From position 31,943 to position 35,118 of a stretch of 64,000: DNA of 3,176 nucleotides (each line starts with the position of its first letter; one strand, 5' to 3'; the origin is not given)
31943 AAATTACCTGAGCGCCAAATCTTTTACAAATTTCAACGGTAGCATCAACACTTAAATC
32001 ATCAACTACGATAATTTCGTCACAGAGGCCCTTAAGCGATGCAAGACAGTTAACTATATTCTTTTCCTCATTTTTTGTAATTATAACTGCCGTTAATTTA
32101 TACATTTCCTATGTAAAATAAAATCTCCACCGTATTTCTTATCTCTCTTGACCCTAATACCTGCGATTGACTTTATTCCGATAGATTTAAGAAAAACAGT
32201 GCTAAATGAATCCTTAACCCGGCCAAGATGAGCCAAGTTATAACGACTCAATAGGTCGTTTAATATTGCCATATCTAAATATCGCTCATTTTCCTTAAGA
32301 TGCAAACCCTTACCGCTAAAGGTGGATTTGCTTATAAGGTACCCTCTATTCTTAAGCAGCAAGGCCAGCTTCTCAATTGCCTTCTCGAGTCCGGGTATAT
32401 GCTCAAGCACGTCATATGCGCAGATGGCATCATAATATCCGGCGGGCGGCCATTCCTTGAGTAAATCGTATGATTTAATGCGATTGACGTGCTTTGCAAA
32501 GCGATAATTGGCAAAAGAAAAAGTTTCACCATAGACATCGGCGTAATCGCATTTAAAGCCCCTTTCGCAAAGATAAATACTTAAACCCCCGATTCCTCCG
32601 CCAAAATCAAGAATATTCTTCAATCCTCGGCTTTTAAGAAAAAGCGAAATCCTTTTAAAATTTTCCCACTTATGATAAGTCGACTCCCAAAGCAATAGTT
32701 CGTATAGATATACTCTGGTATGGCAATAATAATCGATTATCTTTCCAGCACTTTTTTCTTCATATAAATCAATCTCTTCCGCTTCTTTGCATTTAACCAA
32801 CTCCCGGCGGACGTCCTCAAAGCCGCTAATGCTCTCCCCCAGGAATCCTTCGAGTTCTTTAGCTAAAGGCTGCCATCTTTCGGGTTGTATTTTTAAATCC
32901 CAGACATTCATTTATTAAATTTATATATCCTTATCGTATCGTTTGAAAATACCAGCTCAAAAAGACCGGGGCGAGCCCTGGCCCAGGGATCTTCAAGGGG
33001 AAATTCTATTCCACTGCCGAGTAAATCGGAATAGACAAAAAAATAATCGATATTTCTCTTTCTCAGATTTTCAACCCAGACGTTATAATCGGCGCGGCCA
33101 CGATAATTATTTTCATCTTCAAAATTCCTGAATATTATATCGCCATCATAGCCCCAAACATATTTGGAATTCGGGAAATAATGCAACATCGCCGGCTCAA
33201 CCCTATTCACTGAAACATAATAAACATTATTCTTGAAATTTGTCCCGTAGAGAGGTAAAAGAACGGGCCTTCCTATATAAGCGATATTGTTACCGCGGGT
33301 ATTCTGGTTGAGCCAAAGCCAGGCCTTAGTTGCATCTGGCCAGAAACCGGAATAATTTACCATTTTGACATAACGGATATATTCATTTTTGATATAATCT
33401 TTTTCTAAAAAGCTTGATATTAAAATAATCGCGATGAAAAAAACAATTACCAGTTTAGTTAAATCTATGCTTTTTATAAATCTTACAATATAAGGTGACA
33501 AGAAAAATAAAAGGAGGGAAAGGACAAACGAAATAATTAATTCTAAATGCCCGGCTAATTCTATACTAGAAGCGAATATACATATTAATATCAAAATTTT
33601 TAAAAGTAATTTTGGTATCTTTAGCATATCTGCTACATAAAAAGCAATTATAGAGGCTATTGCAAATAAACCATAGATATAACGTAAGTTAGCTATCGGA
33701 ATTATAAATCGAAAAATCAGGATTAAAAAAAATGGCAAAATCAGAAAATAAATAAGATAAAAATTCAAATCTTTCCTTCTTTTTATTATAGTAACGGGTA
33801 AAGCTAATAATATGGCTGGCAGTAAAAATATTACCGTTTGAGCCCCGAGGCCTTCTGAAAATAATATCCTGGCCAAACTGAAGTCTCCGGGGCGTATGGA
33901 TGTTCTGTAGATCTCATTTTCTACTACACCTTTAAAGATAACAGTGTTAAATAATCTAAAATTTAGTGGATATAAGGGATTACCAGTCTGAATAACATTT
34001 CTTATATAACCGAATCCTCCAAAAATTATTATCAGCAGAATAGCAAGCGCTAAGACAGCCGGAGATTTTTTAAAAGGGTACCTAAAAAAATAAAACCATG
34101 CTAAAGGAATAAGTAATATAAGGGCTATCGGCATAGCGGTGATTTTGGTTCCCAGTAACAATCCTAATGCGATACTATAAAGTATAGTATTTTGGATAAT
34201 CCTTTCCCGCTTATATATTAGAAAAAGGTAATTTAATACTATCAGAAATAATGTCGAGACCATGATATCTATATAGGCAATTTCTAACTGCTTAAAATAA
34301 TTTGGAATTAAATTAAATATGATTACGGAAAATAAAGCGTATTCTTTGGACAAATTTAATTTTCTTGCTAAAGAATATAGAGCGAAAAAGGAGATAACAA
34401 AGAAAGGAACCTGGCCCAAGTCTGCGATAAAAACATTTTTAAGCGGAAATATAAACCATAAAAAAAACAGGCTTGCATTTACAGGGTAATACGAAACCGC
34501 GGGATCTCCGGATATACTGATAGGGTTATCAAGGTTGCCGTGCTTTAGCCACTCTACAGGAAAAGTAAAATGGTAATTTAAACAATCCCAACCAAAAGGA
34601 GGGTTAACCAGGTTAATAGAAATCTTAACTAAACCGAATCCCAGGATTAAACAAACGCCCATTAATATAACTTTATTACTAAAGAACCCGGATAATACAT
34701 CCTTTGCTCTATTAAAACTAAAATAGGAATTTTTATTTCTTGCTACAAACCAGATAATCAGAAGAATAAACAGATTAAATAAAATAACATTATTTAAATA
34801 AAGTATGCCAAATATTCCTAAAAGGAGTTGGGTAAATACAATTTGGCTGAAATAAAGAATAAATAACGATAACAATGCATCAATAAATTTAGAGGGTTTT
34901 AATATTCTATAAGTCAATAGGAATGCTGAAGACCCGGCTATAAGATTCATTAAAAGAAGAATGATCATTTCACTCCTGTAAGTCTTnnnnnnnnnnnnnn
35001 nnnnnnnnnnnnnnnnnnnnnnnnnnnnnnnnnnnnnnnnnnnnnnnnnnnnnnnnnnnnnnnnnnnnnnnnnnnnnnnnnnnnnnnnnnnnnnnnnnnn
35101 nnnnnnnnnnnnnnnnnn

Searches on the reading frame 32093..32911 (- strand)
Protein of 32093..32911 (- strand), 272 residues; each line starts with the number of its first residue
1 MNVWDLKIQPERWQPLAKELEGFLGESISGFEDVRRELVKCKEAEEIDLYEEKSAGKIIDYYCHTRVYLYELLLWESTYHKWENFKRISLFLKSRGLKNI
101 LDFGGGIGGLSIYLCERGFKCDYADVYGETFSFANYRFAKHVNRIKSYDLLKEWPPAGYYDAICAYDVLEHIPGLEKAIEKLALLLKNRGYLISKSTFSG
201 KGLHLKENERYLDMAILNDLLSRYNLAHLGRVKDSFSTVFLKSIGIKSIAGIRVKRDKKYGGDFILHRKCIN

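Call 55: search_protein_families(library=pfam, proteins=[window:32093-32911:-], max_evalue=0.0001)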
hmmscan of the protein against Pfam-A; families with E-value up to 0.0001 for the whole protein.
window:32093-32911:- (272 aa): 4 families
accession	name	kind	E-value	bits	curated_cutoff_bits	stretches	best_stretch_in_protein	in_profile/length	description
PF13489.12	Methyltransf_23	-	2e-14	54.1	27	1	87-197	12-119/164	Methyltransferase domain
PF08242.18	Methyltransf_12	-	2.8e-08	34.8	30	1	101-192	1-98/98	Methyltransferase domain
PF08241.18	Methyltransf_11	-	5.7e-06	27.3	21.2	1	101-193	1-94/95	Methyltransferase domain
PF13649.12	Methyltransf_25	-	1.6e-05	25.9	27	1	100-190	1-97/97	Methyltransferase domain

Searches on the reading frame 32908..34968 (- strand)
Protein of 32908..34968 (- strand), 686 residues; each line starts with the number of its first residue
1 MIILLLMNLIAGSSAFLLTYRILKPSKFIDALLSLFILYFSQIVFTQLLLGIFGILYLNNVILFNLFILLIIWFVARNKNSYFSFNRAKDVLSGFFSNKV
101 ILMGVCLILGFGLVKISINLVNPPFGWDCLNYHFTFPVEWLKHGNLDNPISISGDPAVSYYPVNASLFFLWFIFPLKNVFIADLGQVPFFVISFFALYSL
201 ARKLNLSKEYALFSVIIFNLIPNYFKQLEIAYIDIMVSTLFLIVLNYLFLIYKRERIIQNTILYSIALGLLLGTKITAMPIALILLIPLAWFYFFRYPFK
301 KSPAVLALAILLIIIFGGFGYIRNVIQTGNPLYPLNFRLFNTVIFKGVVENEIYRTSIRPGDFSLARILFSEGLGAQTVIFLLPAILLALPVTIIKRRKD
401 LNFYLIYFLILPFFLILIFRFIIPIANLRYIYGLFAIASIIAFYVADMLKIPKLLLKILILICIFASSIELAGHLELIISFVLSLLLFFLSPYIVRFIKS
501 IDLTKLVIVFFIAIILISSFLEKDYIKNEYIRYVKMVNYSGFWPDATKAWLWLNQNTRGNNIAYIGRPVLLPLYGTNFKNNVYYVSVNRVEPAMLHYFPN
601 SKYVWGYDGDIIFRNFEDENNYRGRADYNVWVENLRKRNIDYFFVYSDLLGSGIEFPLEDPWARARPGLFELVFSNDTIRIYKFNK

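Call 55: search_protein_families(library=pfam, proteins=[window:32908-34968:-], max_evalue=0.0001)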
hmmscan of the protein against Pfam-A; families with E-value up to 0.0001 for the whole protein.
window:32908-34968:- (686 aa): 0 families

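Call 62: search_protein_families(library=ncbifam, proteins=[window:32908-34968:-], max_evalue=1e-8)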
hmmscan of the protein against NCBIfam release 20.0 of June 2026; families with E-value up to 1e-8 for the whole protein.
window:32908-34968:- (686 aa): 0 families
